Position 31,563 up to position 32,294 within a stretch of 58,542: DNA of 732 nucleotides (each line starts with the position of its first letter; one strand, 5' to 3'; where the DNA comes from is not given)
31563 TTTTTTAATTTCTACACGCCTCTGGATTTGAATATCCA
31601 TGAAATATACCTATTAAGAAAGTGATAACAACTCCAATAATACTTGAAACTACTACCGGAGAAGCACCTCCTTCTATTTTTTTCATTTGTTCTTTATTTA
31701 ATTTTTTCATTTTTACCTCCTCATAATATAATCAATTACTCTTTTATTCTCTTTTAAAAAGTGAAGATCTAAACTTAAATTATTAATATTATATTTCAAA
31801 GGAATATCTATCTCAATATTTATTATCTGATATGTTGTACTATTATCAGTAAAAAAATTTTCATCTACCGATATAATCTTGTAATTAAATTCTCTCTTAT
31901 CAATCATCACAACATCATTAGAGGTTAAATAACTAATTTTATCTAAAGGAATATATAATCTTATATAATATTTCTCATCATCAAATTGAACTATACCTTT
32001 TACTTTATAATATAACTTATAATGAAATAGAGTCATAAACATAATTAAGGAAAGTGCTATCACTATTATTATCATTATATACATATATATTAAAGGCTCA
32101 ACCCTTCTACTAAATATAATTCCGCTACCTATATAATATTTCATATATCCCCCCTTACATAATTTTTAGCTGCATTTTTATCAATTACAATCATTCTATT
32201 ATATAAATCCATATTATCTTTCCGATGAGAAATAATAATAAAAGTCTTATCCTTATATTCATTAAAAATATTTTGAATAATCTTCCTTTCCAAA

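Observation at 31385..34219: Compact double-glycine peptide export locus: PCAT transporter, 143-aa accessory protein and two unannotated leader peptides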

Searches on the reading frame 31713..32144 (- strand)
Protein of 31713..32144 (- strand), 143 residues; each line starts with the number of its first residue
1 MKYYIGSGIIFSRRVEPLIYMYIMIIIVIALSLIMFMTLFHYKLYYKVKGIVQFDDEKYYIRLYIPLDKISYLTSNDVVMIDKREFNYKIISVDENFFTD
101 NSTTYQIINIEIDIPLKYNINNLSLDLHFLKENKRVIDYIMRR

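Call 3: search_protein_families(library=pfam, proteins=[window:31713-32144:-], max_evalue=0.1)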
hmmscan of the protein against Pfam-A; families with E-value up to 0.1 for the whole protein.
window:31713-32144:- (143 aa): 1 family
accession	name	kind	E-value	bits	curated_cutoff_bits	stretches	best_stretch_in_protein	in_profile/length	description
PF09765.14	FANCL_d1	-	0.088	13.3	23.8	0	48-69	21-42/89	FANCL UBC-like domain 1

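Call 4: search_protein_families(library=ncbifam, proteins=[window:31713-32144:-], max_evalue=0.1)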
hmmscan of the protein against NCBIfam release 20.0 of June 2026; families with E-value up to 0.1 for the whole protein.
window:31713-32144:- (143 aa): 1 family
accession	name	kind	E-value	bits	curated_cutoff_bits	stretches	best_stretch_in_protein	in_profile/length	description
NF045999.1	MAG1140_fam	equivalog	0.057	13.6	35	0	20-141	8-125/126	MAG1140 family protein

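Call 8: find_homologous_proteins(query=window:31713-32144:-, max_evalue=0.01)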
Query window:31713-32144:- (143 aa): 32 proteins with E <= 0.01 among 43 candidates.
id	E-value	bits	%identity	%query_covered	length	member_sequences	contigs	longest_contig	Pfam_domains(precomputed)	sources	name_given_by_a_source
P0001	5.2e-83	294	100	100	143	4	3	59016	-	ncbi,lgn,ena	-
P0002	1.8e-72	260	87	100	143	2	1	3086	-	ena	-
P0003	1.3e-71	257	87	100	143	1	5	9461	-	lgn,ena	-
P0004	6.0e-71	255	85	100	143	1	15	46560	-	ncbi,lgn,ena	-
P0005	2.3e-70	253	85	100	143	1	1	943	-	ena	-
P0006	2.4e-70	253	85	100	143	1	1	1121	-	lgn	-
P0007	5.2e-70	252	85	100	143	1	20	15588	-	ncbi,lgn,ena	-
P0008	2.1e-69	250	84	100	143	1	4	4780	-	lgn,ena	-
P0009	3.7e-58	214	71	100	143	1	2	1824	-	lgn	-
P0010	2.2e-49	185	65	100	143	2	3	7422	-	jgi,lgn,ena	-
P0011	1.7e-48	182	64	100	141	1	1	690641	-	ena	-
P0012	3.6e-48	181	62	100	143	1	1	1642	-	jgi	-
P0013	1.1e-47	180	64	100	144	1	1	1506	-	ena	-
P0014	6.7e-47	177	63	100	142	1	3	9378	-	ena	-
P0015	7.1e-47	177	64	100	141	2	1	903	-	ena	-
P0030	8.8e-33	131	48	98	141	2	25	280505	-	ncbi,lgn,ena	-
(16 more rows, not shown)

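Call 11: find_encoding_contigs(protein=P0011, flank=6000, max_places=3)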
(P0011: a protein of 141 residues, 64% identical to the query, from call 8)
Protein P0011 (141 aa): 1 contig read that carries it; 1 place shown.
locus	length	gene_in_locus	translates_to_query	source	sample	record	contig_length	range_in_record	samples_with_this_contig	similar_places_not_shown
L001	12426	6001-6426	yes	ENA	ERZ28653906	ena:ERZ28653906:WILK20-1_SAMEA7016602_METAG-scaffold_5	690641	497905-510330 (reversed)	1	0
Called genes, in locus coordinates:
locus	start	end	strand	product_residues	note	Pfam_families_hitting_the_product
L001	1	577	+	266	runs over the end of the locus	PF03631:Virul_fac_BrkB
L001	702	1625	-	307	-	-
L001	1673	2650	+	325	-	PF00595:PDZ (faint), PF13180:PDZ_2, PF05362:Lon_C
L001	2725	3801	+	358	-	-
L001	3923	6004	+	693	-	PF03412:Peptidase_C39, PF00664:ABC_membrane, PF00005:ABC_tran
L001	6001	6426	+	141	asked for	-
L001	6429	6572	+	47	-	-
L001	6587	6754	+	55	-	-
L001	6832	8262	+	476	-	-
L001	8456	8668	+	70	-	PF01165:Ribosomal_S21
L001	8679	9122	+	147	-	PF09424:YqeY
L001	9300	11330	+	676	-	PF01751:Toprim, PF01131:Topoisom_bac, PF01396:Zn_ribbon_Top1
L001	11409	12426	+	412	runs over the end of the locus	-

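Call 12: find_encoding_contigs(protein=P0030, flank=6000, max_places=3)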
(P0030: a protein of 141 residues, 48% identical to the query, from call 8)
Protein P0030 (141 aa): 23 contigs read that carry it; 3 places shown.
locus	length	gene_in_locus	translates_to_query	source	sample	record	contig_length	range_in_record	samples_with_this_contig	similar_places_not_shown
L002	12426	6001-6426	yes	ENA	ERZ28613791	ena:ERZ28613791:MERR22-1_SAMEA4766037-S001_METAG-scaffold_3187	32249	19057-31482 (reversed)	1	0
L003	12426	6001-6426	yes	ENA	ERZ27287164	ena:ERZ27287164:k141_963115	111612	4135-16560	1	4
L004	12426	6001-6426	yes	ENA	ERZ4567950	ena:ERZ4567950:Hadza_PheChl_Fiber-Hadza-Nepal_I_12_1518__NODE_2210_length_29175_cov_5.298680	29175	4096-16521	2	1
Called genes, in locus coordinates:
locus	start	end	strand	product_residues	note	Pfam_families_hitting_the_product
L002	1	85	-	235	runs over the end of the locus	PF02308:MgtC, PF21770:MgtC_SapB_C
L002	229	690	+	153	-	-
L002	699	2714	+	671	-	PF00990:GGDEF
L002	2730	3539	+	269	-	PF03631:Virul_fac_BrkB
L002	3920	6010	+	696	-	PF03412:Peptidase_C39, PF00664:ABC_membrane, PF00005:ABC_tran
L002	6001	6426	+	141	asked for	-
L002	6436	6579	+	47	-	-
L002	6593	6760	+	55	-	-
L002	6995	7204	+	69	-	PF01165:Ribosomal_S21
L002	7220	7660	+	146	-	PF09424:YqeY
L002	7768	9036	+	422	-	PF03793:PASTA, PF01522:Polysacc_deac_1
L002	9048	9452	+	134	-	-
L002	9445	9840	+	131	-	PF07963:N_methyl (weak)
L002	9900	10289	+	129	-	PF04472:SepF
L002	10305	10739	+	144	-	PF05103:DivIVA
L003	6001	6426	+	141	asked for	-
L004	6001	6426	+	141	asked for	-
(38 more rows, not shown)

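Call 18: find_related_loci(query=A1, collection=genome_contigs, flank=6000)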
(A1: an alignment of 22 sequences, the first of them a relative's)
Query A1 (143 aa) in genome_contigs; peptide patterns used: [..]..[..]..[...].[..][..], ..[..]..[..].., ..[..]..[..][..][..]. (x = any residue, [..] = any of these).
336 stretches matched a pattern; 8 encode a relative of the query (tblastn E <= 1e-3); 8 distinct loci.
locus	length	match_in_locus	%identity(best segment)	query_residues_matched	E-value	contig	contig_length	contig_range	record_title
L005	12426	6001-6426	61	1-143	3e-43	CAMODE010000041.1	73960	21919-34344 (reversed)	MAG: uncultured Bacillales bacterium isolate SRR873609_bin.88_metaWRAP_v1.3_MAG genome assembly, contig: ERZ1756109_2742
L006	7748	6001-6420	49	1-140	1e-38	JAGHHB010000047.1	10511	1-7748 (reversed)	MAG: Bacilli bacterium isolate MAG.282 k127_832669, whole genome shotgun sequence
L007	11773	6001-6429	57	1-143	6e-38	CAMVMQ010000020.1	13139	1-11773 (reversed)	MAG TPA_asm: uncultured Bacillales bacterium isolate SRR8387715_bin.84_metaWRAP_v1.3_MAG genome assembly, contig: ERZ142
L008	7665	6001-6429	56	1-143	2e-37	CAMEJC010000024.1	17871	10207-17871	MAG: uncultured Tenericutes bacterium isolate SRR15057922_bin.2_metaWRAP_v1.3_MAG genome assembly, contig: ERZ10407413.1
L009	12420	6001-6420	48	4-143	3e-31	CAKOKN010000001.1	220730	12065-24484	MAG: uncultured Bacilli bacterium isolate REFINED_METABAT215_TOP10_CONTIGS_1500_ASSEMBLY_K77_MERGED__Hadza_MoBio_hadza-E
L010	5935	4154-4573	51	4-143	6e-30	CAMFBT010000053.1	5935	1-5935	MAG: uncultured Tenericutes bacterium isolate SRR15057929_bin.39_metaWRAP_v1.3_MAG genome assembly, contig: ERZ10407480.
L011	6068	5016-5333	44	36-141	1e-29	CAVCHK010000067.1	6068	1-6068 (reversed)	Paludibacteraceae bacterium isolate G02611-L1_cleanbin_000020 genome assembly, contig: Spades_G02611-L1_contig_3539, who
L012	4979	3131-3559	47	1-143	4e-29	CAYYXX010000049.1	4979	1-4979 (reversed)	MAG TPA_asm: uncultured Clostridium sp. isolate SRP313737_co1_1 genome assembly, contig: NODE_22899_length_4979_cov_25.4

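Call 20: search_protein_representatives(alignment_id=A1)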
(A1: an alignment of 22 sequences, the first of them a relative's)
Query: 22 sequences, 143 profile positions. Proteins with E-value up to 0.001 (for the whole library): 307; up to 1e-10: 83; up to 1e-30: 9. The best 150 are listed.
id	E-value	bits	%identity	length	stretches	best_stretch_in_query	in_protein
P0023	2.1e-59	215.9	-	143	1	1-143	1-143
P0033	1.3e-50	187.4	-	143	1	1-143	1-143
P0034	6.4e-49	181.9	-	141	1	4-142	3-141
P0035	8.1e-48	178.3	-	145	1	1-140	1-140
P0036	5.0e-46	172.5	-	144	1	3-142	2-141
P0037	8.0e-45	168.6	-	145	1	1-140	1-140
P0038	2.7e-42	160.4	-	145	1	4-140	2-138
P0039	2.5e-37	144.3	-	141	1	1-141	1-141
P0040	2.7e-36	141.0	-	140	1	12-141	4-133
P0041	3.6e-30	121.1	-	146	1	1-142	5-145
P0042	1.3e-27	112.8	-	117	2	5-89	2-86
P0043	1.1e-26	109.8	-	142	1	3-142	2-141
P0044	1.1e-25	106.5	-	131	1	1-94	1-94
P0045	3.7e-24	101.6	-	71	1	73-143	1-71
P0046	7.8e-24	100.6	-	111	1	3-99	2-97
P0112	4.1e-11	59.3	-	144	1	20-141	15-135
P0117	1.5e-10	57.5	-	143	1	26-137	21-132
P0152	8.3e-09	51.8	-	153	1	22-129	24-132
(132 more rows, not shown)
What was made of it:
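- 31713..32144 (-): 143-aa accessory protein, translationally coupled to the PCAT (ATGA overlap): a short N-terminal tail, one TM helix (about residues 17-39) and a roughly 100-residue six-stranded beta-barrel with a short helix. It has no Cys. Its last two Arg codons (AGG AGG) form the RBS of the alpha gene. Family of 32 close clusters (call 8) and 307 representative clusters at E<=1e-3, nearly all 135-155 aa (call 20).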

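Call 23: search_protein_families(library=ncbifam, alignment_id=A2, max_evalue=0.01)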
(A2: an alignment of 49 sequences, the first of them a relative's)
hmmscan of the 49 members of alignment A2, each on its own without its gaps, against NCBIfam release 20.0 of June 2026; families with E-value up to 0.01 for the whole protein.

A. member 1, P0001 (143 aa): 0 families

B. families by the number of members that match (of 49 scanned): 5 families
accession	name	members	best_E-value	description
NF045999.1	MAG1140_fam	7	0.0004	MAG1140 family protein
NF002717.0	PRK02561.1-1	1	0.0018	cytochrome b559 subunit beta, long form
TIGR01218.1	Gpos_tandem_5TM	1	0.0033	tandem five-TM protein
TIGR04293.1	archaeo_artF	1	0.0048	archaeosortase family protein ArtF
NF040749.1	tetrathio_RR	1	0.0092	tetrathionate respiration response regulator TtrR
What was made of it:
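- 31713..32144 (-): Only weak hits to NCBIfam NF045999 MAG1140 family (E 0.057 here; 7/49 members, best 4e-4; calls 4, 23).
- On NCBIfam NF045999 MAG1140 family: 7/49 family members hit, best E 4e-4 (call 23).
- Closest known: NCBIfam NF045998. Same: The accessory and 7/49 family members give weak end-to-end hits to NF045999 (calls 4, 23).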

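Call 24: search_protein_families(library=pfam, alignment_id=A2, max_evalue=0.01)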
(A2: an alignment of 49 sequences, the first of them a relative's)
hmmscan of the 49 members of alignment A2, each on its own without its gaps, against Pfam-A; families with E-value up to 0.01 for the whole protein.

A. member 1, P0001 (143 aa): 0 families

B. families by the number of members that match (of 49 scanned): 5 families
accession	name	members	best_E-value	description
PF10717.14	ODV-E18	1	0.00053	Occlusion-derived virus envelope protein ODV-E18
PF12092.13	DUF3568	1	0.0047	Protein of unknown function (DUF3568)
PF25630.1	Phycodna_minor_capsid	1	0.0089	Phycodnaviridae minor capsid protein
PF12698.13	ABC2_membrane_3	1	0.0091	ABC-2 family transporter protein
PF07081.18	DUF1349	1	0.0092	Protein of unknown function (DUF1349)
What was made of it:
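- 31713..32144 (-): No Pfam family (calls 3, 24).
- On HlyD/LcnD/ComB membrane-fusion (periplasmic adaptor) proteins: No HlyD-type Pfam hit in any of 49 family members (call 24).
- Tried and rejected: No consistent family beyond weak MAG1140 hits (calls 3, 4, 23, 24).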

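Call 25: predict_structure(alignment_id=A1)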
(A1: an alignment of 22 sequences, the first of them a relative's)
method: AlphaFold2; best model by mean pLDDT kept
length: 143 residues; sequences in the alignment: 22
mean_pLDDT: 77.7   pTM: 0.55
mean pLDDT of the five models: 77.7, 77.1, 76.8, 76.6, 76.0
residues with pLDDT >= 90: 11; 70-90: 105; 50-70: 24; < 50: 3
segments of 3 or more residues with pLDDT < 50: 1-3
pLDDT, mean of each block of 10 residues (from residue 1): 51 69 92 86 81 80 85 81 85 80 83 77 84 59 54
secondary structure, 60 per line:
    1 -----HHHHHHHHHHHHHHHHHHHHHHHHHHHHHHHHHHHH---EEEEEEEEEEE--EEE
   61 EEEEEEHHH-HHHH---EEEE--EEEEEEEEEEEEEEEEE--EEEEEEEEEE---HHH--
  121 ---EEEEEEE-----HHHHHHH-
elements in order: H6-41 E45-55 E58-66 H71-74 E78-81 E84-100 E103-112 E124-130 H136-142

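Call 28: fold_search(model_id=the predicted structure, library=pdb)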
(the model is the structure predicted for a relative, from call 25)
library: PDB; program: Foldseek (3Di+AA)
matches with E <= 10: 827; with E <= 0.001: 0
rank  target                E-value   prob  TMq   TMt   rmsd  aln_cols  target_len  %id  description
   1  7mie                  2.4e-02  0.99  0.30  0.19   9.0        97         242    7  Crystal structure of the Borreliella burgdorferi PlzA protein in complex with c-di-GMP (released 2021-06-30)
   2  8ftm_B                4.6e-02  0.98  0.36  0.09   4.7       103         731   12  Setx-ssRNA-ADP-SO4 complex (released 2023-10-25)
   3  9j3d_D                4.9e-02  0.99  0.36  0.17   4.2        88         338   12  Cryo-EM structure of TMexCD1-TOprJ1 (released 2025-08-13)
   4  2ptf_A                6.4e-02  0.84  0.30  0.22  11.8       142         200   10  Crystal structure of protein MTH_863 from Methanobacterium thermoautotrophicum bound to FMN (released 2007-05-15)
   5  5nik_D                9.0e-02  0.99  0.42  0.20   3.8        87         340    9  Structure of the MacAB-TolC ABC-type tripartite multidrug efflux pump (released 2017-05-24)
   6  3tx8                  1.7e-01  0.09  0.13  0.07  12.8       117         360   10  Crystal structure of a succinyl-diaminopimelate desuccinylase (ArgE) from Corynebacterium glutamicum ATCC 13032 at 2.97  (released 2011-10-26)
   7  9qgy_G                1.9e-01  0.98  0.37  0.18   3.7        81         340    9  Structure of the YbjP lipoprotein bound to the MacAB-TolC tripartite efflux pump (released 2026-03-25)
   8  3lvt                  2.2e-01  0.57  0.29  0.07   7.0       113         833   11  The Crystal Structure of a Protein in the Glycosyl Hydrolase Family 38 from Enterococcus faecalis to 2.55A (released 2010-03-16)
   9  8v3t_L                2.6e-01  0.15  0.20  0.19  12.1       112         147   11  CryoEM Structure of Diffocin - precontracted - Collar (released 2024-08-28)
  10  3fpp_A                2.7e-01  0.96  0.38  0.23   4.0        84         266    8  Crystal structure of E.coli MacA (released 2009-04-28)
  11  8ram_O                2.7e-01  0.60  0.30  0.09   5.8       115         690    7  Structure of Sen1 bound RNA Polymerase II pre-termination complex (released 2024-10-30)
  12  8fth                  3.6e-01  0.63  0.33  0.06   5.2       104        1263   12  Chaetomium thermophilum SETX - NPPC internal deletion (released 2023-10-25)
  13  6ta5_D                3.6e-01  0.35  0.27  0.13   6.8        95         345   13  OprM-MexA complex from the MexAB-OprM Pseudomonas aeruginosa whole assembly reconstituted in nanodiscs (released 2020-09-16)
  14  4l8j                  3.8e-01  0.63  0.31  0.16   4.7        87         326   17  Crystal structure of a Putative efflux transporter (BACEGG_01895) from Bacteroides eggerthii DSM 20697 at 2.06 A resolut (released 2013-07-03)
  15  6iok_J                3.8e-01  0.60  0.33  0.17   5.0        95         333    6  Cryo-EM structure of multidrug efflux pump MexAB-OprM (0 degree state) (released 2019-04-03)
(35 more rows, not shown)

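Call 29: find_homologous_proteins(query=A2, max_evalue=0.001)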
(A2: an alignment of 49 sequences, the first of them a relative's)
Query A2 (49 sequences) (143 aa, profile of the alignment): 45 proteins with E <= 0.001 among 1562 candidates.
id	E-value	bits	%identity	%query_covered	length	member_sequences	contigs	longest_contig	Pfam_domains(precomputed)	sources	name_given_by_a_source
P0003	6.4e-40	154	87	100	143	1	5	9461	-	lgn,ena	-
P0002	8.0e-40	154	87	100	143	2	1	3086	-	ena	-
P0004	1.4e-39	153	85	100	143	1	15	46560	-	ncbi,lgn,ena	-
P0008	2.1e-39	153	84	100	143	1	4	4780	-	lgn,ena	-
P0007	2.2e-39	152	85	100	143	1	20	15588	-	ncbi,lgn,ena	-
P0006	2.3e-39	152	85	100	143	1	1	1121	-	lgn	-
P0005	3.2e-39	152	85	100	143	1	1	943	-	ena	-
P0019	4.0e-39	152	63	100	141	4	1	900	-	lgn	-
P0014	5.3e-39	151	63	100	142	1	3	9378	-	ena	-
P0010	9.1e-39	150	65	100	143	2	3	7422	-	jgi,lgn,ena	-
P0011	9.5e-39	150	64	100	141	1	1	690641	-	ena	-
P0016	1.7e-38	150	59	100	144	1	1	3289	-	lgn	-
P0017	1.8e-38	149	63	100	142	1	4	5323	-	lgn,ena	-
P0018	2.6e-38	149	62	100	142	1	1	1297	-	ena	-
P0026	3.0e-38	149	55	100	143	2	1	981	-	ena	-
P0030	7.4e-34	134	48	98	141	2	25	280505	-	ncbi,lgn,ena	-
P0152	2.7e-29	120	22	66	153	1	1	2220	-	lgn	-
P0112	1.0e-28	118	22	84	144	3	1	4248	-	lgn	-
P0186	4.7e-28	116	25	85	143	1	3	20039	-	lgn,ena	-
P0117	8.4e-27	112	25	78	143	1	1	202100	-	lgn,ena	-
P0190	1.2e-26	111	29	84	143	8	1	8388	-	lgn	-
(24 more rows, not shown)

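Call 30: find_encoding_contigs(protein=P0117, flank=6000, max_places=2)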
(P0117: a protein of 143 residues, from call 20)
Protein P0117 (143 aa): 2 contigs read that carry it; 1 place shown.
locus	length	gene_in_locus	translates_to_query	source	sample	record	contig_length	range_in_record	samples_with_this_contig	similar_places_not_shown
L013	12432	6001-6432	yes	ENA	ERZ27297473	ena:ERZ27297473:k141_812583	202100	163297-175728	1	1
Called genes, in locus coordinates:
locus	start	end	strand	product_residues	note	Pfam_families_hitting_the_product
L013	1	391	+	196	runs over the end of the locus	-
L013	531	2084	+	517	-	-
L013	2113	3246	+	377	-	PF09823:DUF2357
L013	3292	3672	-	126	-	PF06397:Desulfoferrod_N, PF01880:Desulfoferrodox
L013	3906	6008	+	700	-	PF03412:Peptidase_C39, PF00664:ABC_membrane, PF00005:ABC_tran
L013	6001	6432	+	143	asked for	-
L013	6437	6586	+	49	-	-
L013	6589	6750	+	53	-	-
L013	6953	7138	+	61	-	PF01165:Ribosomal_S21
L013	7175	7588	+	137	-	PF09424:YqeY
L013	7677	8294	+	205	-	PF04892:VanZ-LLP1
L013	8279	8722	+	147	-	PF02130:YbeY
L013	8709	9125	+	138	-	PF01219:DAGK_prokar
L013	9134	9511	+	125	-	PF00383:dCMP_cyt_deam_1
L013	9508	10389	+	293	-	PF00009:GTP_EFTU, PF00071:Ras (weak), PF00350:Dynamin_N (faint), PF01926:MMR_HSR1, PF02421:FeoB_N, PF10662:PduV-EutP (weak), PF02492:cobW (weak), PF07650:KH_2, +1 more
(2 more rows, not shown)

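Call 31: find_encoding_contigs(protein=P0186, flank=6000, max_places=2)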
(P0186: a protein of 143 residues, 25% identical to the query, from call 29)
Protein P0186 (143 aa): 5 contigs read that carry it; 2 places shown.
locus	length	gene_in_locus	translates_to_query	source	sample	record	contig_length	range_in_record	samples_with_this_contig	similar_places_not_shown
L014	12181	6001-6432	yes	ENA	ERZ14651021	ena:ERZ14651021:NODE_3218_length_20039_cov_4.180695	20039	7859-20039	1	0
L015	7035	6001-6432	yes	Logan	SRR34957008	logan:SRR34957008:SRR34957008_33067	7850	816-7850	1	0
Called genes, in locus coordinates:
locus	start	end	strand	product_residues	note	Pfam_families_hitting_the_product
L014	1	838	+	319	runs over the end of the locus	PF01368:DHH, PF02272:DHHA1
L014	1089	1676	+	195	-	PF03193:RsgA_GTPase (faint), PF01926:MMR_HSR1, PF02421:FeoB_N, PF00350:Dynamin_N (faint)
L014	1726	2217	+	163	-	-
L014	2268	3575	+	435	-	PF00009:GTP_EFTU, PF00025:Arf (weak), PF01926:MMR_HSR1, PF02421:FeoB_N, PF00009:GTP_EFTU, PF01926:MMR_HSR1, PF02421:FeoB_N, PF14714:KH_dom-like, +6 more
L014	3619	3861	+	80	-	PF14069:SpoVIF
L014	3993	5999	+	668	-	PF03412:Peptidase_C39, PF00664:ABC_membrane, PF00005:ABC_tran, PF13173:AAA_14 (weak)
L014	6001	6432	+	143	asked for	-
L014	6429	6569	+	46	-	-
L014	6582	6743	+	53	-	-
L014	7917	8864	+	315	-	PF00078:RVT_1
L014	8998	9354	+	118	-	PF27217:AF_0155 (faint)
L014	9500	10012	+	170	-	-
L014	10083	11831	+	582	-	PF00664:ABC_membrane, PF09818:ABC_ATPase (faint), PF00005:ABC_tran, PF02463:SMC_N, PF13304:AAA_21 (weak)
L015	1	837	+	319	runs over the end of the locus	PF01368:DHH, PF02272:DHHA1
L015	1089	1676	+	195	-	PF03193:RsgA_GTPase (faint), PF01926:MMR_HSR1, PF02421:FeoB_N, PF00350:Dynamin_N (faint)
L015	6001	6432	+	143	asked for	-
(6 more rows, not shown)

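Call 32: find_encoding_contigs(protein=P0112, flank=6000, max_places=2)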
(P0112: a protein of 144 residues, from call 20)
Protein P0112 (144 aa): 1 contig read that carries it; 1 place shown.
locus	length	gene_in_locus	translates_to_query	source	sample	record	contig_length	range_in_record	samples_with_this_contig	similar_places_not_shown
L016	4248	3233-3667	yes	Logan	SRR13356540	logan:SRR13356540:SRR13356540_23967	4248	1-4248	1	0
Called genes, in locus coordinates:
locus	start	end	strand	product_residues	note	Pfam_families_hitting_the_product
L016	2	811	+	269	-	?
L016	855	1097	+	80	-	PF14069:SpoVIF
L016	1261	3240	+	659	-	PF03412:Peptidase_C39, PF00664:ABC_membrane, PF00005:ABC_tran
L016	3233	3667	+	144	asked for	-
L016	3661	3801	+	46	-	-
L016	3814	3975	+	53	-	-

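Call 39: search_solved_structures(query=A2, max_evalue=10, show_alignments=1)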
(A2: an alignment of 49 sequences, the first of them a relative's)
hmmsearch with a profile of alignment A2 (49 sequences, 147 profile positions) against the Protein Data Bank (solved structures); distinct sequences matched with E-value up to 10: 2.
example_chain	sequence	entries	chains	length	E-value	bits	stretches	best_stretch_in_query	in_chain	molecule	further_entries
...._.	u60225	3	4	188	0.88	12.5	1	93-132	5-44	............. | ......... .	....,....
3a35_A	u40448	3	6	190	2.3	11.1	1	52-114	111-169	Lumazine protein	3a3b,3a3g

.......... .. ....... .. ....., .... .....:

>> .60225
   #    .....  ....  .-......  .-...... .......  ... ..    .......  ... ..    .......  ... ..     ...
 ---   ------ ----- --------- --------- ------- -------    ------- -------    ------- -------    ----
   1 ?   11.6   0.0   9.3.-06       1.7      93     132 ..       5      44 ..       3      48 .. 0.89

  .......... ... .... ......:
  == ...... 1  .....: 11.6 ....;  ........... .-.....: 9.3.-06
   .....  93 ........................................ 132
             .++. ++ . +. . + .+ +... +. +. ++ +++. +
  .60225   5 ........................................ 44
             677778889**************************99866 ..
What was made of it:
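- On HlyD/LcnD/ComB membrane-fusion (periplasmic adaptor) proteins: The family profile finds no adaptor among PDB sequences (call 39).
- Closest known: LcnD / ComB / BlpB / PlnH / CvaA / HlyD-type accessory. Different: It has no Pfam HlyD hit and no sequence similarity to solved adaptors (calls 24, 39).
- No sequence link to HlyD/LcnD or any solved structure (calls 24, 39).
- Tried and rejected: Nothing (call 39).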
